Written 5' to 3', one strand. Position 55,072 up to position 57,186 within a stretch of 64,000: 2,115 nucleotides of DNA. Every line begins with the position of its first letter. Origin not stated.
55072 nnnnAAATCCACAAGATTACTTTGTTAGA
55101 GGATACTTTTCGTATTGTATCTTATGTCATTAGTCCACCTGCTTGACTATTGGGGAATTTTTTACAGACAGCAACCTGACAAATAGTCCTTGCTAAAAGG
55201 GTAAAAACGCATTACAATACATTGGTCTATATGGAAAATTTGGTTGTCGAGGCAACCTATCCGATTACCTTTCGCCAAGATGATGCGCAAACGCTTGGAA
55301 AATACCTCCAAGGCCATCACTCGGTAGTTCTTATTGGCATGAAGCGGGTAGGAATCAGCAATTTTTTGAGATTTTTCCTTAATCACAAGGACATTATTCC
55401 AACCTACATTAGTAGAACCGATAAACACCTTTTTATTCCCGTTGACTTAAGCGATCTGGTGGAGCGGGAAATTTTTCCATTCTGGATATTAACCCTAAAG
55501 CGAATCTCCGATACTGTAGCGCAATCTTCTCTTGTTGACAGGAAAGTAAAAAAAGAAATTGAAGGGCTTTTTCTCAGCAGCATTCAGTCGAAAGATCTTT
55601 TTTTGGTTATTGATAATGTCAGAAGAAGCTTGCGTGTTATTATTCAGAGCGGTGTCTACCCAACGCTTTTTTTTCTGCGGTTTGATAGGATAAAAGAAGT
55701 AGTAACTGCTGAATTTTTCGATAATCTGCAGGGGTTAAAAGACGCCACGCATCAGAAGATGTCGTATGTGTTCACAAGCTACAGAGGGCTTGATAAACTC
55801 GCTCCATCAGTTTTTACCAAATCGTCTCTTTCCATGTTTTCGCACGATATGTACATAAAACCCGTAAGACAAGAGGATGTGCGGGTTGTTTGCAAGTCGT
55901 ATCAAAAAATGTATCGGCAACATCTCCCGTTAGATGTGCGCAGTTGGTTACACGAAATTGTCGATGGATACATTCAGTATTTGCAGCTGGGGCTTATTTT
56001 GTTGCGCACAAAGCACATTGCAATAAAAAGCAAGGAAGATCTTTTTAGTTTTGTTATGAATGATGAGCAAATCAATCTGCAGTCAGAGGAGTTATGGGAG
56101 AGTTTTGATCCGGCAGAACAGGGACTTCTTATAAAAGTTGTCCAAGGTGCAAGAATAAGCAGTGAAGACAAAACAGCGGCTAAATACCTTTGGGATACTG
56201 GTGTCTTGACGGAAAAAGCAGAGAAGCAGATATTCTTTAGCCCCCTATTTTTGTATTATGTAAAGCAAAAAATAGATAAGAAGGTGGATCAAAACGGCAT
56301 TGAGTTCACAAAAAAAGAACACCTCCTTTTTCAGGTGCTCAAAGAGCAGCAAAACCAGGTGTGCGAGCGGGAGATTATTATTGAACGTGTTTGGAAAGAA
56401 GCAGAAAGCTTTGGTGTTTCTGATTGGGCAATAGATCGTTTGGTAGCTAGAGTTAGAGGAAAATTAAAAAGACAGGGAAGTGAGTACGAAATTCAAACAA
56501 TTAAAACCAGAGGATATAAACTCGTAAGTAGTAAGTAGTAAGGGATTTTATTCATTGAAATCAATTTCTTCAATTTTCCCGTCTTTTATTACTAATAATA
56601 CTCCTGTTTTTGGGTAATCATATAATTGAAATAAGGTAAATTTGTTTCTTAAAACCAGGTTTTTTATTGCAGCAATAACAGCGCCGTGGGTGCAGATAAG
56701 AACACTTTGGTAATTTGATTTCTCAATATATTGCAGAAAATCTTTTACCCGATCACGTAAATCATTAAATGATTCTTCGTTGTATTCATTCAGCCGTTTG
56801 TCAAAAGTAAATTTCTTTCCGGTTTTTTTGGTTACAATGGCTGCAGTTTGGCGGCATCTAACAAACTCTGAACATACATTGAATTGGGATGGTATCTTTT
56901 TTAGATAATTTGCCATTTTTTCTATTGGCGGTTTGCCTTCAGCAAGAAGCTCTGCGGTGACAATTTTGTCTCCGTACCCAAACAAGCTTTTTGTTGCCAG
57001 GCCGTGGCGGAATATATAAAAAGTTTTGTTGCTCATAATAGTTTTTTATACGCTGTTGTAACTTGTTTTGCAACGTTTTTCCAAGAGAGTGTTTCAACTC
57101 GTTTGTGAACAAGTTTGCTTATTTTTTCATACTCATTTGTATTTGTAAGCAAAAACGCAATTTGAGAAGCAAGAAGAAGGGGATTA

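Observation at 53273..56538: Second divergent pair: a 600-aa unknown DxD protein and a regulator paralogue with a dead Walker A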

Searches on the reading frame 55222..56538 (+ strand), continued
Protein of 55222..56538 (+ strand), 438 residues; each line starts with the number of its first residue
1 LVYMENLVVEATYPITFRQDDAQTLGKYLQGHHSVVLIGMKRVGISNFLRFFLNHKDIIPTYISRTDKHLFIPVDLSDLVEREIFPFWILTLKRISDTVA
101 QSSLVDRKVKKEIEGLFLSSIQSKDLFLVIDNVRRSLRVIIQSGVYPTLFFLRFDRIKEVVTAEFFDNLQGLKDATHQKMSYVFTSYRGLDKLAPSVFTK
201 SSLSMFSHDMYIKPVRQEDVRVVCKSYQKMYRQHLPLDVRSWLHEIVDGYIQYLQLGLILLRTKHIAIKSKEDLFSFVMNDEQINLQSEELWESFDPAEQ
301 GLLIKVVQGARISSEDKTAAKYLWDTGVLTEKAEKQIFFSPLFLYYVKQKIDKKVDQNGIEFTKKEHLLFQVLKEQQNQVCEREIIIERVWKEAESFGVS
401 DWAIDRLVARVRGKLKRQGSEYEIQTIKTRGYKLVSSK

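Call 56: fold_search(model_id=the predicted structure, library=pdb)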
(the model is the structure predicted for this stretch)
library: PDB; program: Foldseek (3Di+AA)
matches with E <= 10: 1238; with E <= 0.001: 122
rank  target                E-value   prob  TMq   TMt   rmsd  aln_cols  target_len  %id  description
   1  2qen                  7.7e-08  1.00  0.47  0.56   6.8       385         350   14  The walker-type atpase paby2304 of pyrococcus abyssi (released 2008-07-01)
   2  1w5t_A                1.3e-07  1.00  0.43  0.46   7.9       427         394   10  Structure of the Aeropyrum Pernix ORC2 protein (ADPNP-ADP complexes) (released 2004-10-05)
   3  7jgr_E                5.9e-07  1.00  0.30  0.32  16.2       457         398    9  Structure of Drosophila ORC bound to DNA (84 bp) and Cdc6 (released 2020-09-09)
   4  7jk6_E                6.8e-07  1.00  0.33  0.37  15.9       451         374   11  Structure of Drosophila ORC in the active conformation (released 2020-09-09)
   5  7tjh_D                8.8e-07  1.00  0.37  0.37  16.7       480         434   13  S. cerevisiae ORC bound to 84 bp ARS1 DNA and Cdc6 (state 1) with flexible Orc6 N-terminal domain (released 2022-10-05)
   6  1w5s_B                1.0e-06  1.00  0.39  0.42   9.6       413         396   12  Structure of the Aeropyrum Pernix ORC2 protein (ADP form) (released 2004-10-05)
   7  1w5s_A                1.3e-06  1.00  0.47  0.51   8.9       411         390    9  Structure of the Aeropyrum Pernix ORC2 protein (ADP form) (released 2004-10-05)
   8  4xgc_E                1.5e-06  1.00  0.34  0.36  16.8       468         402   12  Crystal structure of the eukaryotic origin recognition complex (released 2015-04-01)
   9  7jk5_E                2.0e-06  1.00  0.29  0.32  16.0       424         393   11  Structure of Drosophila ORC bound to DNA (released 2020-09-09)
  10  7jpp_E                2.1e-06  1.00  0.33  0.35  18.5       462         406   10  ORC-O2WH: Human Origin Recognition Complex (ORC) with dynamic/unresolved ORC1 AAA+ domain (released 2020-09-09)
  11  7tji_D                2.2e-06  1.00  0.37  0.37  16.6       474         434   13  S. cerevisiae ORC bound to 84 bp ARS1 DNA and Cdc6 (state 2) with flexible Orc6 N-terminal domain (released 2022-10-05)
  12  7jpo_E                2.2e-06  1.00  0.31  0.33  18.5       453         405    9  ORC-O1AAA: Human Origin Recognition Complex (ORC) with dynamic/unresolved ORC2 WH (released 2020-09-02)
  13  2fna_A                2.4e-06  1.00  0.43  0.50   6.8       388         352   13  Crystal structure of an archaeal aaa+ atpase (sso1545) from sulfolobus solfataricus p2 at 2.00 A resolution (released 2006-02-07)
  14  4m9s_B                2.5e-06  1.00  0.45  0.40  14.5       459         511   11  crystal structure of CED-4 bound CED-3 fragment (released 2013-10-23)
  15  1w5t_C                2.7e-06  1.00  0.42  0.46  14.3       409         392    9  Structure of the Aeropyrum Pernix ORC2 protein (ADPNP-ADP complexes) (released 2004-10-05)
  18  1fnn_A                4.7e-06  1.00  0.38  0.42  10.8       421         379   12  CRYSTAL STRUCTURE OF CDC6P FROM PYROBACULUM AEROPHILUM (released 2000-10-04)
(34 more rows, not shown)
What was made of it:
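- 55231..56538 (+): REG438: a regulator with a degenerate AAA+ (Orc/Cdc6/archaeal-ATPase-like) module plus a C-terminal PhoB/OmpR-type wHTH. Foldseek hits are 2qen (E 7.7e-8), 1w5t, 2fna and 1fnn (call 56).
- On Two-component response regulator: The N-terminal fold is AAA+ (call 56).
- On AAA+ / P-loop NTPase: Foldseek finds 122 PDB hits at E <= 1e-3; the listed top 50 are nearly all AAA+ or related STAND NTPases (Orc/Cdc6, archaeal ATPases, RuvB, TnsC, MuB, RFC, plus CED-4/Apaf-1) (call 56).
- Closest known: OmpR/PhoB-family response regulators. Different: The N-terminal 350 residues are an AAA+ base, lid and winged-helix module (call 56).
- Closest known: Orc1/Cdc6 and archaeal AAA+ ATPases PABY2304 / SSO1545. 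Same: The overall order AAA+ base - lid - winged helix matches by Foldseek (E 8e-8 to 1e-5, call 56).
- Foldseek matches archaeal AAA+ PABY2304 (E 7.7e-8), SSO1545, Orc1/Cdc6, CED-4 and Apaf-1 (call 56). The fold is Orc/Cdc6-like (call 56).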

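Call 63: find_encoding_contigs(protein=P0062, flank=7000, max_places=1)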
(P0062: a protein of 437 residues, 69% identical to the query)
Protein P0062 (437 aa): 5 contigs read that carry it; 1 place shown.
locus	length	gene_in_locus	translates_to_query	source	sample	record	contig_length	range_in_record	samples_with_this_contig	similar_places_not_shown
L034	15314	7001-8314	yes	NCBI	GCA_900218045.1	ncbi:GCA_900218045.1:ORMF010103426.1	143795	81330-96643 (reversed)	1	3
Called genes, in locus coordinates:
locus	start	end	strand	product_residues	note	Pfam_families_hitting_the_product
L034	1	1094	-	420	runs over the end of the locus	PF02812:ELFV_dehydrog_N, PF00208:ELFV_dehydrog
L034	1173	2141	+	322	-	PF01073:3Beta_HSD, PF01370:Epimerase, PF02719:Polysacc_synt_2, PF04321:RmlD_sub_bind, PF05368:NmrA (faint), PF07993:NAD_binding_4 (faint), PF13460:NAD_binding_10, PF16363:GDP_Man_Dehyd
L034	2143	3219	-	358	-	PF00349:Hexokinase_1 (faint), PF03727:Hexokinase_2 (weak)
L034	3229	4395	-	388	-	PF06202:GDE_C, PF22422:MGH1-like_GH, PF01204:Trehalase, PF03200:Glyco_hydro_63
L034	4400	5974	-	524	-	-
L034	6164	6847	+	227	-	-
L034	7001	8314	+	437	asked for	PF00486:Trans_reg_C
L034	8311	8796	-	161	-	PF00300:His_Phos_1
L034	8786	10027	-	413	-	PF13439:Glyco_transf_4, PF13579:Glyco_trans_4_4, PF20706:GT4-conflict, PF00534:Glycos_transf_1, PF13692:Glyco_trans_1_4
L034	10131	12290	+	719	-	PF00133:tRNA-synt_1, PF09334:tRNA-synt_1g, PF08264:Anticodon_1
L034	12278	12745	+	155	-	PF00515:TPR_1 (weak), PF07719:TPR_2 (weak), PF13181:TPR_8 (weak)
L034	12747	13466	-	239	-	PF01386:Ribosomal_L25p, PF14693:Ribosomal_TL5_C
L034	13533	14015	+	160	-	PF02075:RuvC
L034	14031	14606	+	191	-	PF01330:RuvA_N, PF14520:HHH_5, PF07499:RuvA_C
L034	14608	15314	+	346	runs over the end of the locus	PF01078:Mg_chelatase (faint), PF05496:RuvB_N, PF06068:TIP49 (weak), PF13173:AAA_14 (faint), PF00004:AAA, PF07728:AAA_5, PF17864:AAA_lid_4, PF05491:WHD_RuvB, +1 more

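Call 64: find_encoding_contigs(protein=P0116, flank=7000, max_places=1)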
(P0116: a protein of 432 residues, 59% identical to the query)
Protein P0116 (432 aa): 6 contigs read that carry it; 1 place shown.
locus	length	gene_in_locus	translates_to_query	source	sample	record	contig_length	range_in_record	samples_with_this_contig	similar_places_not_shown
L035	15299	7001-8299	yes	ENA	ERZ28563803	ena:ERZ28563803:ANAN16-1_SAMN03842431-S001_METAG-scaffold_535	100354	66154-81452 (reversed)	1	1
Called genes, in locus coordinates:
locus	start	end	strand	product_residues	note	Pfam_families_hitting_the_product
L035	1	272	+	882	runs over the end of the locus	PF13196:DUF4012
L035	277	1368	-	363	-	PF03727:Hexokinase_2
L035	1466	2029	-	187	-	-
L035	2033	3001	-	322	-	PF00294:PfkB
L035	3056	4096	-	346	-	PF08282:Hydrolase_3 (weak)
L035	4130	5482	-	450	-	-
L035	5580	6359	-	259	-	PF07722:Peptidase_C26, PF00117:GATase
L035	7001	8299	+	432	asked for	PF00486:Trans_reg_C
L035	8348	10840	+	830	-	PF00133:tRNA-synt_1, PF09334:tRNA-synt_1g (weak), PF13603:tRNA-synt_1_2, PF09334:tRNA-synt_1g (weak), PF00133:tRNA-synt_1, PF09334:tRNA-synt_1g (weak), PF08264:Anticodon_1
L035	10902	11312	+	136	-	PF07719:TPR_2 (faint), PF14853:Fis1_TPR_C (weak)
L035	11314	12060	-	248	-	PF01386:Ribosomal_L25p, PF14693:Ribosomal_TL5_C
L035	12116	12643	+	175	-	PF02075:RuvC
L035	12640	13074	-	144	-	PF01050:MannoseP_isomer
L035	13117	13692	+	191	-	PF01330:RuvA_N, PF14520:HHH_5, PF07499:RuvA_C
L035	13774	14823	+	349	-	PF05496:RuvB_N, PF06068:TIP49 (faint), PF00004:AAA, PF07728:AAA_5, PF17864:AAA_lid_4, PF05491:WHD_RuvB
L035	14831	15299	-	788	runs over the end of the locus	PF00690:Cation_ATPase_N, PF00122:E1-E2_ATPase, PF00702:Hydrolase, PF13246:Cation_ATPase, PF00689:Cation_ATPase_C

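Call 65: find_encoding_contigs(protein=P0065, flank=7000, max_places=1)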
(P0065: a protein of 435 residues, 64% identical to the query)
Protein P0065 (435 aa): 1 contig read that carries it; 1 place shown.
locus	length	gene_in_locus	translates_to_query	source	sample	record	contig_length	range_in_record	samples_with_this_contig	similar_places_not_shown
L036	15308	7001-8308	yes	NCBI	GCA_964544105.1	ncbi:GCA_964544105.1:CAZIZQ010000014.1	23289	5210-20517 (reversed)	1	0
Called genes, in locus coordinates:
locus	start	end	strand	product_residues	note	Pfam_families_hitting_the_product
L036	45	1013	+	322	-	PF01073:3Beta_HSD, PF01370:Epimerase, PF02719:Polysacc_synt_2, PF04321:RmlD_sub_bind, PF05368:NmrA, PF07993:NAD_binding_4 (faint), PF13460:NAD_binding_10, PF16363:GDP_Man_Dehyd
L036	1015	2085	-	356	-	PF03727:Hexokinase_2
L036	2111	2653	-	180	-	PF00561:Abhydrolase_1 (weak), PF06821:Ser_hydrolase, PF12697:Abhydrolase_6 (faint)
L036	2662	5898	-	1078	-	-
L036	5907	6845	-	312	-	PF00459:Inositol_P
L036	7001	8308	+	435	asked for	PF00486:Trans_reg_C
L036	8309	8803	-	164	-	PF00300:His_Phos_1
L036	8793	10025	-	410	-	PF08323:Glyco_transf_5 (faint), PF13439:Glyco_transf_4, PF13579:Glyco_trans_4_4, PF20706:GT4-conflict, PF00534:Glycos_transf_1, PF13692:Glyco_trans_1_4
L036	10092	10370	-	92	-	PF05016:ParE_toxin (weak), PF15738:YafQ_toxin (weak)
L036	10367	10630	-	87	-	-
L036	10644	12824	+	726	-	PF00133:tRNA-synt_1, PF09334:tRNA-synt_1g, PF13603:tRNA-synt_1_2 (weak), PF09334:tRNA-synt_1g, PF08264:Anticodon_1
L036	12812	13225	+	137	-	PF13181:TPR_8 (faint), PF00515:TPR_1 (weak)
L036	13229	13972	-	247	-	PF01386:Ribosomal_L25p, PF14693:Ribosomal_TL5_C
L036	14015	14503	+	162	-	PF02075:RuvC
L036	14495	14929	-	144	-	PF01850:PIN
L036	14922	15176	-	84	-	-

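Call 83: search_protein_families(library=pfam, proteins=[L034:4400-5974:-, L034:6164-6847:+, L035:4130-5482:-, L036:2662-5898:-], max_evalue=1)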
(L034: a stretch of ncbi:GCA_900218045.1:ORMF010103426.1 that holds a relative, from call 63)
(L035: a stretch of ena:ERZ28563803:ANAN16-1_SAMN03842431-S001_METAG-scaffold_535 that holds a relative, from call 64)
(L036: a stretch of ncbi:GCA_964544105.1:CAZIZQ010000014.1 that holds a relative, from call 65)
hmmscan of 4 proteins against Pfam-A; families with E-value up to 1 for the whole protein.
L034:4400-5974:- (524 aa): 1 family
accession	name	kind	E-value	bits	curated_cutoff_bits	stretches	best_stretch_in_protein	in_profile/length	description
PF20436.4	LonB_AAA-LID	-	0.33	11.5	22.4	1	176-229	7-60/65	Archaeal LonB, AAA+ ATPase LID domain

L034:6164-6847:+ (227 aa): 1 family
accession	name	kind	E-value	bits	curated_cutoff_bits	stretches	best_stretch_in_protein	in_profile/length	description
PF14067.11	LssY_C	-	0.046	13.7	25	1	154-198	123-166/188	LssY C-terminus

L035:4130-5482:- (450 aa): 3 families
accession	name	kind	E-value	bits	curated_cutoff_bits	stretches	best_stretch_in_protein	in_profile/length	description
PF18604.6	PreAtp-grasp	-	0.058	14.4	27.5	1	69-89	12-33/94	Pre ATP-grasp domain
PF02542.21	YgbB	-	0.14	12.9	26.7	1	260-309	70-119/155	YgbB family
PF15594.11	Imm50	-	0.18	12.4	27.1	0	84-103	5-24/118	Immunity protein 50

L036:2662-5898:- (1078 aa): 1 family
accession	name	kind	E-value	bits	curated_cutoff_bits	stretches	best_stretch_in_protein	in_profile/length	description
PF04857.26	CAF1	-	0.03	14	24.2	1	564-614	109-153/320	CAF1 family ribonuclease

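Call 92: search_protein_families(library=padloc, proteins=[window:55231-56538:+], max_evalue=0.01)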
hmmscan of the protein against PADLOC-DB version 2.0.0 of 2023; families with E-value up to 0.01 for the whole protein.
window:55231-56538:+ (435 aa): 1 family
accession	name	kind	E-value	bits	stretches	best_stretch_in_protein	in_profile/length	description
PDLC01471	Cmr5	-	0.005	15.4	0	128-175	25-71/114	CAS-III-C; effector_SS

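Call 93: search_protein_families(library=phrogs, proteins=[window:55231-56538:+], max_evalue=0.01)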
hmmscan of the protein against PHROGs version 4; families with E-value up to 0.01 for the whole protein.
window:55231-56538:+ (435 aa): 1 family
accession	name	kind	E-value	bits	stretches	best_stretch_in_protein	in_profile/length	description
phrog_731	-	unknown function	3e-10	40.8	1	348-432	142-225/227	-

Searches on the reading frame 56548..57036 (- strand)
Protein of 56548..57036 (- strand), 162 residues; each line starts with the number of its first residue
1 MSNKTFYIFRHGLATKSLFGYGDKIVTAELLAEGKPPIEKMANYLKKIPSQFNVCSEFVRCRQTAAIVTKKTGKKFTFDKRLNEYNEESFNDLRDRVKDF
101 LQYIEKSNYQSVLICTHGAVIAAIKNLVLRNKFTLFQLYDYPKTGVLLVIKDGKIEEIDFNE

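Call 3: search_protein_families(library=pfam, proteins=[window:56548-57036:-], max_evalue=0.01)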
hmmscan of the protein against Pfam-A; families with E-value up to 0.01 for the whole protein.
window:56548-57036:- (162 aa): 1 family
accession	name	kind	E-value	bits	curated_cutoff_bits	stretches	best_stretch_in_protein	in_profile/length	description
PF00300.27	His_Phos_1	-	8.1e-20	71.7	21.7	2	7-86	2-81/194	Histidine phosphatase superfamily (branch 1)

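Call 90: search_protein_families(library=ncbifam, proteins=[window:56548-57036:-], max_evalue=0.00001)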
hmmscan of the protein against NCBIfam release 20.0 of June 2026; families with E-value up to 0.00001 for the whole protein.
window:56548-57036:- (162 aa): 7 families
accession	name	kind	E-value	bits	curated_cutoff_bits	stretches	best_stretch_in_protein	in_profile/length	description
TIGR03162.1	ribazole_cobC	equivalog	6.9e-15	54.9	162.9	2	86-133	113-160/176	alpha-ribazole phosphatase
NF011580.0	PRK15004.1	equivalog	2.1e-08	34.4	250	0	6-85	3-82/203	adenosylcobalamin/alpha-ribazole phosphatase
TIGR00249.1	sixA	equivalog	1.2e-07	31.7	74.5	1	6-127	3-117/154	phosphohistidine phosphatase SixA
TIGR03848.1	MSMEG_4193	subfamily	6.2e-07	29.1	203.85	0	8-86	4-83/204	MSMEG_4193 family putative phosphomutase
NF045917.1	PhserinePhPspA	equivalog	6.6e-07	29.2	350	0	85-131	117-164/211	phosphoserine phosphatase PspA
NF038349.1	dPGM_arch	equivalog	1e-06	28.8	225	0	23-85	19-81/194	2,3-diphosphoglycerate-dependent phosphoglycerate mutase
NF005567.0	PRK07238.1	equivalog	2.2e-06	27.2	326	0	5-85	179-260/378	bifunctional RNase H/acid phosphatase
